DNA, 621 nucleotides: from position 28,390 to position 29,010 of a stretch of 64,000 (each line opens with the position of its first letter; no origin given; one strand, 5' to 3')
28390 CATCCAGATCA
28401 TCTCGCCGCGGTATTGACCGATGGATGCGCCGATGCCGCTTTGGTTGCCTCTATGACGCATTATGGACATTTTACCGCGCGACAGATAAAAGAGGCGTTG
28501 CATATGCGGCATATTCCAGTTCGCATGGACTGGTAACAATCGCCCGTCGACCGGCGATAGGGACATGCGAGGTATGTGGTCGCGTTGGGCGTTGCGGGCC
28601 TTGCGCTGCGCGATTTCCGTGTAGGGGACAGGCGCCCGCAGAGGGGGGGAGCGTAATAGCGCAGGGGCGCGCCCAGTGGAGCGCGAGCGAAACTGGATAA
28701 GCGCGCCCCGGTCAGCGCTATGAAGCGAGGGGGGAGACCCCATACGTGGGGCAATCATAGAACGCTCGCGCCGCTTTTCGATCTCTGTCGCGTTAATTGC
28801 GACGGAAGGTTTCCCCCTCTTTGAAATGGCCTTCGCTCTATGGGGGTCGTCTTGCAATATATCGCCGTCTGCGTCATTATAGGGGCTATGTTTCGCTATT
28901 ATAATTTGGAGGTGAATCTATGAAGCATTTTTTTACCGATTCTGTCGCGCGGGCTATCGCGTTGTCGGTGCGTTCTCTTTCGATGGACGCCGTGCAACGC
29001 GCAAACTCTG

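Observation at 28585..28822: Conserved 14-nt loop on compensating stems inside the dispersed repeat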

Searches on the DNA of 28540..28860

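Call 30: search_rna_families(source=window, start=28540, end=28860, threshold=evalue, max_evalue=10, show_alignments=3)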
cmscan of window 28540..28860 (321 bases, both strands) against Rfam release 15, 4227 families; matches with E-value up to 10: 1.
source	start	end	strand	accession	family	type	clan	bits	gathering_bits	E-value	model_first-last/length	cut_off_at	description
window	28776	28834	-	RF03168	c-di-GMP-I-UAU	Cis-reg; riboswitch;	CL00126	13.5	65.9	3.1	1-81/81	no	c-di-GMP-I-UAU riboswitch aptamer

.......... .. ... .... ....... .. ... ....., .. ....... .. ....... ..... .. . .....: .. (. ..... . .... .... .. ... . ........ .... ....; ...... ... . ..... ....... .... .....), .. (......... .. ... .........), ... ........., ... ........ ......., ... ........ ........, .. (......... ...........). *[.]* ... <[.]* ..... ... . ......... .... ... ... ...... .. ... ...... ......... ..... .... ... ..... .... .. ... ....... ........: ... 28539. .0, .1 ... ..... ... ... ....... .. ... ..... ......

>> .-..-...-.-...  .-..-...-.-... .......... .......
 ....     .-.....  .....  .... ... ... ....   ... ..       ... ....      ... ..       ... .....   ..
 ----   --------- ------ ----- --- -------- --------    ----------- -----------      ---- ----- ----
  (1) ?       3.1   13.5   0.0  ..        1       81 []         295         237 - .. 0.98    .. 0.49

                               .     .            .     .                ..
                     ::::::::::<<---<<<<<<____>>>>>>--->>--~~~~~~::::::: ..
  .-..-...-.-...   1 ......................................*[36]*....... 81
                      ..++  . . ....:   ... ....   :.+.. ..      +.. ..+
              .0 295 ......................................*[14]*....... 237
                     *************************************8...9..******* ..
